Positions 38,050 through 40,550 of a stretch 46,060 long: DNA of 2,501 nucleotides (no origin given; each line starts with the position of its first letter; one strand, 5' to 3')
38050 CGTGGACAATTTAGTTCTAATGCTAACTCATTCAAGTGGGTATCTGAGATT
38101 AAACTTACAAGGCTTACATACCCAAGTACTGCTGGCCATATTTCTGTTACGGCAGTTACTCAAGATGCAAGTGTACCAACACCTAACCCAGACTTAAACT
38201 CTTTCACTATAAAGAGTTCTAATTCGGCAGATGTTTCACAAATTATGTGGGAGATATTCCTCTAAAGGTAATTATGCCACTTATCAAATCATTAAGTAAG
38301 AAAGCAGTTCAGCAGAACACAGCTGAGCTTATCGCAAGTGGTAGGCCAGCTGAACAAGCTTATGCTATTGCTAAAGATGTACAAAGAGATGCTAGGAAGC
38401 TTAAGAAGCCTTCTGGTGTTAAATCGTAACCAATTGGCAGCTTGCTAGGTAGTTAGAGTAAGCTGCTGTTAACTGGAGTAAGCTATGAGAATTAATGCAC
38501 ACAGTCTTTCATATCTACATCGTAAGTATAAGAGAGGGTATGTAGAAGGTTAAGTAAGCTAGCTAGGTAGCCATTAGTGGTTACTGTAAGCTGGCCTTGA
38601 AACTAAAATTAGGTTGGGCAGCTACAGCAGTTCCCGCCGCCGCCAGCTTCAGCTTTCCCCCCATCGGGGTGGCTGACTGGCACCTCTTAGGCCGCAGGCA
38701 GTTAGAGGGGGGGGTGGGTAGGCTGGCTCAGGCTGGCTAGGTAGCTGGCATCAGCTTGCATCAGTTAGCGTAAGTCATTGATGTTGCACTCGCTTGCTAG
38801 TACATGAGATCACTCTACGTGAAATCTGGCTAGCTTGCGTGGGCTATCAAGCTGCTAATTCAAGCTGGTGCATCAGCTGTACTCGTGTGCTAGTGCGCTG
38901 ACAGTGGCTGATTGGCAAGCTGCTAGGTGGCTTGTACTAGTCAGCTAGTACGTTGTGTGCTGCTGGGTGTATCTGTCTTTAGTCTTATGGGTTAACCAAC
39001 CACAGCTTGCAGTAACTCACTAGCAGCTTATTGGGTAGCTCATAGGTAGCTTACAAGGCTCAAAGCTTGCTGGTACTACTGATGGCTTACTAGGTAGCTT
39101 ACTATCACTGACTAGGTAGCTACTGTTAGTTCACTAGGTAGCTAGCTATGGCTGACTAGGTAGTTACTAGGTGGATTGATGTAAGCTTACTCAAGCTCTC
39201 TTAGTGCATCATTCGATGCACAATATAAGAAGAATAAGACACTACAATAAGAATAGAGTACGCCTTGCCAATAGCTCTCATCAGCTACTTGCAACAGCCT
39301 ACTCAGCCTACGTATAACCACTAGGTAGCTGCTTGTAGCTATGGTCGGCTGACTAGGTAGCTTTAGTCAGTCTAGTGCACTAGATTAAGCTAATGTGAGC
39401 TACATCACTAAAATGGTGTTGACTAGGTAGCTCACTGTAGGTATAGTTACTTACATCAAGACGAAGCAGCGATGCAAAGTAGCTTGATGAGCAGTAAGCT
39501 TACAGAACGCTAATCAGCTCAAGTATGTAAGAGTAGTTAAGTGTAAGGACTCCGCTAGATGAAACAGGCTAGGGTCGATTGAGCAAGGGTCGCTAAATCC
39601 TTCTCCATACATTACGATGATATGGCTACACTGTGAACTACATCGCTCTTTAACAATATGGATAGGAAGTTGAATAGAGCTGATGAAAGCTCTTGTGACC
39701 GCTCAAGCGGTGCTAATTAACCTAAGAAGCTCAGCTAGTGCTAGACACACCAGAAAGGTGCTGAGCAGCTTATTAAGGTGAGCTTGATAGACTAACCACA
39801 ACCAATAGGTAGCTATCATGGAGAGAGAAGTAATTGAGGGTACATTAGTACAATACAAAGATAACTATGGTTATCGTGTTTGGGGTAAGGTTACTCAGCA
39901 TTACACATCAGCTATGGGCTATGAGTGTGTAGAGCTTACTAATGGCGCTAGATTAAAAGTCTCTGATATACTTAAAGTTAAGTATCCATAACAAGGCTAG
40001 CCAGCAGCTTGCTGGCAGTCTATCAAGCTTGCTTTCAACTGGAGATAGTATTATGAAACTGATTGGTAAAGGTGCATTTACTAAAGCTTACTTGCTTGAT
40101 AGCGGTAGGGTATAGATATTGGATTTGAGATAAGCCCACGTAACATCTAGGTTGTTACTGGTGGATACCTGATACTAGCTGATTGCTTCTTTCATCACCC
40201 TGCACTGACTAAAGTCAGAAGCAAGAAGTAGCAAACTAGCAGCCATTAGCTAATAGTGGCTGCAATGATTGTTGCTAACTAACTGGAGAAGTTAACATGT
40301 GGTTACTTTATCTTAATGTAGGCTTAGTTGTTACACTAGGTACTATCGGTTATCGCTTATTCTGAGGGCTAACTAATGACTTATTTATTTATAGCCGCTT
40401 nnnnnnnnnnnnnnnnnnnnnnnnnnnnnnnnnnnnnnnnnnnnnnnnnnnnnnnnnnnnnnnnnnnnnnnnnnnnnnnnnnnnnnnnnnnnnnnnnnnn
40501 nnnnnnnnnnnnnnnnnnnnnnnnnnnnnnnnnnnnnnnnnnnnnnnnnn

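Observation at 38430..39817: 1.4-kb ORF-free region: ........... repeat array, GC homopolymer patch, tandem sigma70 promoters. Predicted physical genome ends and early promoter cluster.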

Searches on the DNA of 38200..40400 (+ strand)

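Call 4: search_dna_similar(query=window:38430-39817:+, collection=phages, mode=distant, max_rows=30)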
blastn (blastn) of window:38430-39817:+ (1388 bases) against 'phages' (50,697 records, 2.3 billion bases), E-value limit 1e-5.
Records with a match: 29; places in all: 34; records where one place covers at least 80% of the query: 5.
Best place of each record, by identity: 90-95% 6; 80-90% 13; 60-80% 10.
By first word of the organism name: Klebsiella 11; Erwinia 5; Escherichia 4; Edwardsiella 3; Pectobacterium 2; Pseudomonas 1; Vibrio 1; Ralstonia 1; Pantoea 1.
By host as written in the record: - 7; Escherichia coli 3; Edwardsiella tarda E24.1 3; Klebsiella pneumoniae 2; Pectobacterium carotovorum subsp. carotovorum PB29 2; Klebsiella variicola 2; Klebsiella sp. M6 1; Klebsiella pneumoniae Kp677 1; and 8 more.
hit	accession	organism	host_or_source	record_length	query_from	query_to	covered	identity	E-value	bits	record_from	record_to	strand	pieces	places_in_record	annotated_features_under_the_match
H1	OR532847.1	Klebsiella phage RCIP0053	Klebsiella pneumoniae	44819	1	1388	96%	94.8%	0e+0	2099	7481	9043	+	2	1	none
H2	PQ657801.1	Klebsiella phage Roth32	Klebsiella sp. M6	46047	1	1388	87%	93.4%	0e+0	1920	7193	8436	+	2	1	hypothetical protein (x4)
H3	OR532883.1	Klebsiella phage RCIP0089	Klebsiella pneumoniae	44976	1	1388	85%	91.4%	0e+0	1766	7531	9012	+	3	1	none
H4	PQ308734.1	Klebsiella phage vB_Kp_Z1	Klebsiella pneumoniae Kp677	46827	215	1388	81%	94.4%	0e+0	1736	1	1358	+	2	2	hypothetical protein (x5)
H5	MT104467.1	Pseudomonas phage MR4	-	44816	1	1388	83%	87.9%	0e+0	1443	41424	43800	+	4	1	hypothetical protein (x11)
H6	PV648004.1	Vibrio phage JSF38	Vibrio cholerae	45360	1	1388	76%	89.4%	0e+0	1446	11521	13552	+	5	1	hypothetical protein (x3)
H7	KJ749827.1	Escherichia phage ECBP5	Escherichia coli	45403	1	1388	72%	89.5%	3e-130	1312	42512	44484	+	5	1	hypothetical protein (x2) | putative tail spike protein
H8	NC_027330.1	Escherichia phage ECBP5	Escherichia coli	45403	1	1388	72%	89.5%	3e-130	1312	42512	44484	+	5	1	hypothetical protein (x2) | putative tail spike protein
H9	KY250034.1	Pectobacterium phage PP99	Pectobacterium carotovorum subsp. ...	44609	348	1388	62%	90.9%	0e+0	1202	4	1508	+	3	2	hypothetical protein (x2)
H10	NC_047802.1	Pectobacterium phage PP99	Pectobacterium carotovorum subsp. ...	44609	348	1388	62%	90.9%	0e+0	1202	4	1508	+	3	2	hypothetical protein (x2)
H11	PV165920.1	Edwardsiella phage vB_EtA_WCT72P1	Edwardsiella tarda E24.1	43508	169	1388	57%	79.1%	4e-77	643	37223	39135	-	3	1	hypothetical protein (x7)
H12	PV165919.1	Edwardsiella phage vB_EtA_WAG25P1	Edwardsiella tarda E24.1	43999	169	1388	57%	79.0%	2e-68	641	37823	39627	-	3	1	hypothetical protein (x8)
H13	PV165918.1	Edwardsiella phage vB_EtA_DT115P1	Edwardsiella tarda E24.1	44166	169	1388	52%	80.5%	4e-77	654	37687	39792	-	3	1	hypothetical protein (x8)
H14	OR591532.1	Klebsiella phage KL01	Klebsiella quasipneumoniae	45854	656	1236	23%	83.3%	5e-63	309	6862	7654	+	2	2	hypothetical protein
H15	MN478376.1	Ralstonia phage Reminis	-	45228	1034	1281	18%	82.9%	1e-59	237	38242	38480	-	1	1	none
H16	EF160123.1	Erwinia phage Era103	-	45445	1034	1233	14%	77.0%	3e-28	133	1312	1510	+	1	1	none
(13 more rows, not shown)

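Call 6: get_annotated_region(hit=H4, flank=3000)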
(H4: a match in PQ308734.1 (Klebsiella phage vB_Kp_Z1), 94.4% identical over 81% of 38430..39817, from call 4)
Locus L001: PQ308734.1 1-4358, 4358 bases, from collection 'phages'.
description: Klebsiella phage vB_Kp_Z1, complete genome.
organism: Klebsiella phage vB_Kp_Z1 (NCBI taxid 3349228)
taxonomy: Viruses; Duplodnaviria; Heunggongvirae; Uroviricota; Caudoviricetes; Autographiviridae; Gajwadongvirus
host: Klebsiella pneumoniae Kp677; source: sewage samples; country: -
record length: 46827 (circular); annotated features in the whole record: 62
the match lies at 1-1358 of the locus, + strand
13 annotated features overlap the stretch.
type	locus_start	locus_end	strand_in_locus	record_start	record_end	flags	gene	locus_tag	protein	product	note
CDS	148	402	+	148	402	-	-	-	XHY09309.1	hypothetical protein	-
CDS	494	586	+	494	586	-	-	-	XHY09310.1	hypothetical protein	-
CDS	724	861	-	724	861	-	-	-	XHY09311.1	hypothetical protein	-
CDS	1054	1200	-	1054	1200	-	-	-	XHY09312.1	hypothetical protein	-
CDS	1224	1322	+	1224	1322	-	-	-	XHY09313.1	hypothetical protein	-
CDS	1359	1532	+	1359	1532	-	-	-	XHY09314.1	hypothetical protein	-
CDS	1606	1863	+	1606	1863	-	-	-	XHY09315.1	hypothetical protein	-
CDS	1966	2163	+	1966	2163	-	-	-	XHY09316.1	hypothetical protein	-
CDS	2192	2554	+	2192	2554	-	-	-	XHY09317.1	hypothetical protein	-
CDS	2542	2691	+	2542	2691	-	-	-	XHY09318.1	Kil protein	for bacterial septation inhibition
CDS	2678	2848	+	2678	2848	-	-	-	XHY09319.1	hypothetical protein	-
CDS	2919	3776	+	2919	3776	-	-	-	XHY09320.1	hypothetical protein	-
CDS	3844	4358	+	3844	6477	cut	-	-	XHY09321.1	RNA polymerase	-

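Call 7: get_annotated_region(hit=H9, flank=3000)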
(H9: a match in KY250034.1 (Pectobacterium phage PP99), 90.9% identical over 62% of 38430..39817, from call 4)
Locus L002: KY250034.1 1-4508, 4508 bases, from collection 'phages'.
description: Pectobacterium phage PP99, complete genome.
organism: Pectobacterium phage PP99 (NCBI taxid 1932883)
taxonomy: Viruses; Duplodnaviria; Heunggongvirae; Uroviricota; Caudoviricetes; Autographiviridae; Gajwadongvirus; Gajwadongvirus PP99
host: Pectobacterium carotovorum subsp. carotovorum PB29; source: potato washing waste water; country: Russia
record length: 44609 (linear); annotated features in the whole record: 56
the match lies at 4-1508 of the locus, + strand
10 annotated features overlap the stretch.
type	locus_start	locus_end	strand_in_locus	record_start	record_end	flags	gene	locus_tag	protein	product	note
CDS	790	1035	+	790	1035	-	-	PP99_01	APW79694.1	hypothetical protein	orf01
CDS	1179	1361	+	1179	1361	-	-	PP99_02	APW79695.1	hypothetical protein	orf02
CDS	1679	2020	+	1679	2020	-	-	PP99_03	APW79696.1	hypothetical protein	orf03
CDS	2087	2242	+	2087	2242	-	-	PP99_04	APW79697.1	hypothetical protein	orf04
CDS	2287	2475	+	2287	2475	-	-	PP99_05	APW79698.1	hypothetical protein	orf05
CDS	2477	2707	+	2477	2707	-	-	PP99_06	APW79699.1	hypothetical protein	orf06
CDS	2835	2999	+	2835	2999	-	-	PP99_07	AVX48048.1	hypothetical protein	orf07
CDS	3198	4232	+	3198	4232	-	-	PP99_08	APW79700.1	hypothetical protein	orf08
CDS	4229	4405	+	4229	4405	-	-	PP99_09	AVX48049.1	hypothetical protein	orf09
CDS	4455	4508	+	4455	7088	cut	-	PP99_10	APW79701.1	DNA-directed RNA polymerase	orf010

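Call 8: get_annotated_region(hit=H16, flank=3000)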
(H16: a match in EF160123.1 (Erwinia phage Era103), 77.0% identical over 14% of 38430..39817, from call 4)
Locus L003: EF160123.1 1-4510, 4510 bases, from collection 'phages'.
description: Erwinia amylovora phage Era103, complete genome.
organism: Erwinia phage Era103 (NCBI taxid 418443)
taxonomy: Viruses; Duplodnaviria; Heunggongvirae; Uroviricota; Caudoviricetes; Autographiviridae; Molineuxvirinae; Eracentumvirus; Eracentumvirus era103
host: -; source: -; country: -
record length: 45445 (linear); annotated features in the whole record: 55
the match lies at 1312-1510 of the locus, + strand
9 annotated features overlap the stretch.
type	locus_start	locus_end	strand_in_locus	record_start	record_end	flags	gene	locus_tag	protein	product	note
repeat_region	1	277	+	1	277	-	-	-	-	-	terminal repeat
CDS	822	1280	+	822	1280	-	-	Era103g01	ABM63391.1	1.45-like protein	Era103gp01; similar to HNH domain of 1.45 protein of phage phiYeO3-12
CDS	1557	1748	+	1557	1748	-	-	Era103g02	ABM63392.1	hypothetical protein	Era103gp02; N-terminal transmembrane domain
CDS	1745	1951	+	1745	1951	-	-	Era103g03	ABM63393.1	hypothetical protein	Era103gp03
CDS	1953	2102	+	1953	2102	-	-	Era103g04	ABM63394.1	hypothetical protein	Era103gp04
CDS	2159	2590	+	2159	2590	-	-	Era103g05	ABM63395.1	S-adenosyl-L-methionine hydrolase-like protein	Era103gp05; similar to protein of phage phiYeO3-12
CDS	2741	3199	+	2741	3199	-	-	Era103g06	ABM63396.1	p10-like protein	Era103gp06; similar to protein of Vibriophage VpV262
CDS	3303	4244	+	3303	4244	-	-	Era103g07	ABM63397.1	hypothetical protein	Era103gp07; similar to gp6 protein of phage SP6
CDS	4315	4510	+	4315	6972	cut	-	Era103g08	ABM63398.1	DNA-dependent RNA polymerase-like protein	Era103gp08; pfam00940; similar to SP6 and T7 phage protein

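Call 11: get_annotated_region(hit=H7, flank=3000)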
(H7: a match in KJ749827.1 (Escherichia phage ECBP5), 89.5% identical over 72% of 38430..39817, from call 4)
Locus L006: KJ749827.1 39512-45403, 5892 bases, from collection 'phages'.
description: Escherichia phage ECBP5, complete genome.
organism: Escherichia phage ECBP5 (NCBI taxid 1498172)
taxonomy: Viruses; Duplodnaviria; Heunggongvirae; Uroviricota; Caudoviricetes; Autographiviridae; Gajwadongvirus; Gajwadongvirus ECBP5
host: Escherichia coli; source: -; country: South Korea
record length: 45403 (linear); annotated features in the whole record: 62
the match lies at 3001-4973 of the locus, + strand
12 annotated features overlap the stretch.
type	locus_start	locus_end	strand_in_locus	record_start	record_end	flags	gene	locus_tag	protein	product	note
CDS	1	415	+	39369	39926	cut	-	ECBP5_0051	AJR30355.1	hypothetical protein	-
CDS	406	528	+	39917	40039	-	-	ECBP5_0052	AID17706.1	hypothetical protein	-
CDS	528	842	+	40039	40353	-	-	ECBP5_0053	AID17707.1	hypothetical protein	-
CDS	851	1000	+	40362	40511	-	-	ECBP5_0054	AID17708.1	hypothetical protein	-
CDS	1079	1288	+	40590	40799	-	-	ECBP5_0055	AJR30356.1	hypothetical protein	-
CDS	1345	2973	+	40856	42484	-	-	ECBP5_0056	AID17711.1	hypothetical protein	-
CDS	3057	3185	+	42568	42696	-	-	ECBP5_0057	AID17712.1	putative tail spike protein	-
CDS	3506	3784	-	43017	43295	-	-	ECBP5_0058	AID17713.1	hypothetical protein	-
CDS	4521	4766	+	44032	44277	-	-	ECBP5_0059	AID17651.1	hypothetical protein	-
CDS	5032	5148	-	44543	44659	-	-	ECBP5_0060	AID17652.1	hypothetical protein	-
CDS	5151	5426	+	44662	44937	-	-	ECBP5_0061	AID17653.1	hypothetical protein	-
CDS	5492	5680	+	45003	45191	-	-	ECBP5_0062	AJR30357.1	hypothetical protein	-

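Call 13: search_rna_families(source=window, start=38200, end=40400, threshold=evalue, max_evalue=1, show_alignments=3)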
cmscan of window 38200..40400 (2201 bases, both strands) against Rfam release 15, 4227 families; matches with E-value up to 1: 0.
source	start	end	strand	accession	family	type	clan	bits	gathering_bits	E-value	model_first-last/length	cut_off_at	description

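Call 26: get_annotated_region(hit=H15, flank=2500)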
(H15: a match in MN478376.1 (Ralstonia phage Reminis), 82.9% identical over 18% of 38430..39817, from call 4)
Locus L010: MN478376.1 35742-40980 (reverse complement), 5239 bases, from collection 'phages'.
description: Ralstonia phage Reminis, complete genome.
organism: Ralstonia phage Reminis (NCBI taxid 2662139)
taxonomy: Viruses; Duplodnaviria; Heunggongvirae; Uroviricota; Caudoviricetes; Autographiviridae
host: -; source: -; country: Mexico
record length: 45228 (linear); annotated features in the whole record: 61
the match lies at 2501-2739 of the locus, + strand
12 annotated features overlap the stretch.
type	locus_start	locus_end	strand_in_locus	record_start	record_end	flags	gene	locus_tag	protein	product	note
CDS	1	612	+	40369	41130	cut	-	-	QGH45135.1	hypothetical protein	Rem54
CDS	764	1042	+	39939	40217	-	-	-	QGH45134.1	hypothetical protein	Rem53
CDS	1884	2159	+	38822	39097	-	-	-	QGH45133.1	hypothetical protein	Rem52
CDS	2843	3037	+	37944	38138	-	-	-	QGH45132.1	hypothetical protein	Rem51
CDS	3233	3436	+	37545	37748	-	-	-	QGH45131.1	hypothetical protein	Rem50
CDS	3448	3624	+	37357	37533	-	-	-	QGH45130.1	hypothetical protein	Rem49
CDS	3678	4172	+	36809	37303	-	-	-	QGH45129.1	hypothetical protein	Rem48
CDS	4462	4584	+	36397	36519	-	-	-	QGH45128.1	hypothetical protein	Rem47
CDS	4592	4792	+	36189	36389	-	-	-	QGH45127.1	hypothetical protein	Rem46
CDS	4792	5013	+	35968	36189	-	-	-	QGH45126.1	hypothetical protein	Rem45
CDS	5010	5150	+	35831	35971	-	-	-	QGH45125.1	hypothetical protein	Rem44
CDS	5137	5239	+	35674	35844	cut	-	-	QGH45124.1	hypothetical protein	Rem43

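Call 30: get_annotated_region(hit=H1, flank=1500)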
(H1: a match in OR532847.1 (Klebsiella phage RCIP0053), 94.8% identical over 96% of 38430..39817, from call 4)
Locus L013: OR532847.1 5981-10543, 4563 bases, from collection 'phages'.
description: Klebsiella phage RCIP0053, complete genome.
organism: Klebsiella phage RCIP0053 (NCBI taxid 3094221)
taxonomy: Viruses
host: Klebsiella pneumoniae; source: sewage; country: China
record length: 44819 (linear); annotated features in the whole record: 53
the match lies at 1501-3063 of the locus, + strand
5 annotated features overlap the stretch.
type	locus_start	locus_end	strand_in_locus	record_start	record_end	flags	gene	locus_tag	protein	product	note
CDS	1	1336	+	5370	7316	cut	-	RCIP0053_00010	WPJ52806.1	hypothetical protein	-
CDS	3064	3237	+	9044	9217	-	-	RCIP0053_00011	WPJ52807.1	hypothetical protein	-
CDS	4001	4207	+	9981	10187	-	-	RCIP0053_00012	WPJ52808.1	hypothetical protein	-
CDS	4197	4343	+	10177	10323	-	-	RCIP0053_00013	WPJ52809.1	hypothetical protein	-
CDS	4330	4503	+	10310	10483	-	-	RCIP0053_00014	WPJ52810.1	hypothetical protein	-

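Call 31: get_annotated_region(hit=H2, flank=1500)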
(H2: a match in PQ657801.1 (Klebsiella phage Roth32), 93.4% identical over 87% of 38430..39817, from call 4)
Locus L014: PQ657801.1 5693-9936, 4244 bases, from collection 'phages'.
description: Klebsiella phage Roth32, complete genome.
organism: Klebsiella phage Roth32 (NCBI taxid 3384121)
taxonomy: Viruses
host: Klebsiella sp. M6; source: -; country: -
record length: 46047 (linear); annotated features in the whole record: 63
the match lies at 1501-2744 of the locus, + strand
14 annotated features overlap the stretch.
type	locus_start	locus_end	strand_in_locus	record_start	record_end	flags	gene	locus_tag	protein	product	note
CDS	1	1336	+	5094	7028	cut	-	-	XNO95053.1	RBP depolymerase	-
CDS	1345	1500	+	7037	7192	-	-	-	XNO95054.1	hypothetical protein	-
CDS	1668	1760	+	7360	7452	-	-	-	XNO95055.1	hypothetical protein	-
CDS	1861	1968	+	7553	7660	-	-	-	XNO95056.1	hypothetical protein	-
CDS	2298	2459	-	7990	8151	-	-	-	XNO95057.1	hypothetical protein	-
CDS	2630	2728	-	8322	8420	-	-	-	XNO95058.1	hypothetical protein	-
CDS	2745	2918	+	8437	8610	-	-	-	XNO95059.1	hypothetical protein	-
CDS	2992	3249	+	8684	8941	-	-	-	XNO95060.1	hypothetical protein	-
CDS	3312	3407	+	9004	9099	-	-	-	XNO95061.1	hypothetical protein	-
CDS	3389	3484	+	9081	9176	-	-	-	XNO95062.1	hypothetical protein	-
CDS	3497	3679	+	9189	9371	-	-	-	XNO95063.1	hypothetical protein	-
CDS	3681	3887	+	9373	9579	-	-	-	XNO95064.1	hypothetical protein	-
CDS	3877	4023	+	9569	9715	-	-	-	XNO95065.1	hypothetical protein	-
CDS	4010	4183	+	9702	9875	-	-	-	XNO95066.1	hypothetical protein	-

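Call 32: get_annotated_region(hit=H3, flank=1500)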
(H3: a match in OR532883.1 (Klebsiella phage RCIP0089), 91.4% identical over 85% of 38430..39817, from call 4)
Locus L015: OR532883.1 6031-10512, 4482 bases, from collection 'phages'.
description: Klebsiella phage RCIP0089, complete genome.
organism: Klebsiella phage RCIP0089 (NCBI taxid 3094257)
taxonomy: Viruses
host: Klebsiella pneumoniae; source: sewage; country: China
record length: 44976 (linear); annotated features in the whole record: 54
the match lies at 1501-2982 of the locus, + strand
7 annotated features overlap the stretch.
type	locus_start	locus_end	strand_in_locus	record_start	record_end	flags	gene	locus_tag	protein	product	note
CDS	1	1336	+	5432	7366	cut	-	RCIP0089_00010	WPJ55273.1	hypothetical protein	-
CDS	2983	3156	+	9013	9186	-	-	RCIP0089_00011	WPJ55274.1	hypothetical protein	-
CDS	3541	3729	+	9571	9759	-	-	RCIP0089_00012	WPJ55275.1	hypothetical protein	-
CDS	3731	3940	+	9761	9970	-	-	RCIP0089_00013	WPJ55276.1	hypothetical protein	-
CDS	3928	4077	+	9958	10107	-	-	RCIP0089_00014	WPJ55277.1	hypothetical protein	-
CDS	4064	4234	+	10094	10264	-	-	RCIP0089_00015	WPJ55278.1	hypothetical protein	-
CDS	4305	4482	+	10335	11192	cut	-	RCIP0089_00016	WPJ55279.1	hypothetical protein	-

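Call 33: get_annotated_region(hit=H5, flank=1000)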
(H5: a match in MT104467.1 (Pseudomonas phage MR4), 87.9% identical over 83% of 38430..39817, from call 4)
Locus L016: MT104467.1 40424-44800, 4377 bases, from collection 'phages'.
description: Pseudomonas phage MR4, complete genome.
organism: Pseudomonas phage MR4 (NCBI taxid 2711171)
taxonomy: Viruses; Duplodnaviria; Heunggongvirae; Uroviricota; Caudoviricetes; Autographiviridae; Gajwadongvirus
host: -; source: -; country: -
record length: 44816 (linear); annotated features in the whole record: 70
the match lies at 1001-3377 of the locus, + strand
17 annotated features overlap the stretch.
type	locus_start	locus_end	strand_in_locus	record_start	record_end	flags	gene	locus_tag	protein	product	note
CDS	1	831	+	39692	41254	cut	-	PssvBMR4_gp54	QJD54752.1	putative lyase superfamily protein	-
CDS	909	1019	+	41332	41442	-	-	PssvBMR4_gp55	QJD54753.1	hypothetical protein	-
CDS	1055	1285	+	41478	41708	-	-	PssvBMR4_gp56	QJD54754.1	hypothetical protein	-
CDS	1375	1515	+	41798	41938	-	-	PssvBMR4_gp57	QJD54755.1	hypothetical protein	-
CDS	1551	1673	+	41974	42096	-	-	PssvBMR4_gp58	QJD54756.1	hypothetical protein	-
CDS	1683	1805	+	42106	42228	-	-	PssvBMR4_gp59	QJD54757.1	hypothetical protein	-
CDS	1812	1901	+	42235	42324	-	-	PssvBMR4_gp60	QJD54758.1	hypothetical protein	-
CDS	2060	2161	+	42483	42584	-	-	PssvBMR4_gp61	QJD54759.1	hypothetical protein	-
CDS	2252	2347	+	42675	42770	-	-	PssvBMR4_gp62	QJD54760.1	hypothetical protein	-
CDS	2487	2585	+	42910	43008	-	-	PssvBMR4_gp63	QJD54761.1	hypothetical protein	-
CDS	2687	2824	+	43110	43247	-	-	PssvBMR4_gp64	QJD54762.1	hypothetical protein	-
CDS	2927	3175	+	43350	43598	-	-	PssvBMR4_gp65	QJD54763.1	hypothetical protein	-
CDS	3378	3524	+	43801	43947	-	-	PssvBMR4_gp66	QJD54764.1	hypothetical protein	-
CDS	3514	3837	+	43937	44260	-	-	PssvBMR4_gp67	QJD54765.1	hypothetical protein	-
CDS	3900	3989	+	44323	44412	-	-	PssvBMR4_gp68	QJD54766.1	hypothetical protein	-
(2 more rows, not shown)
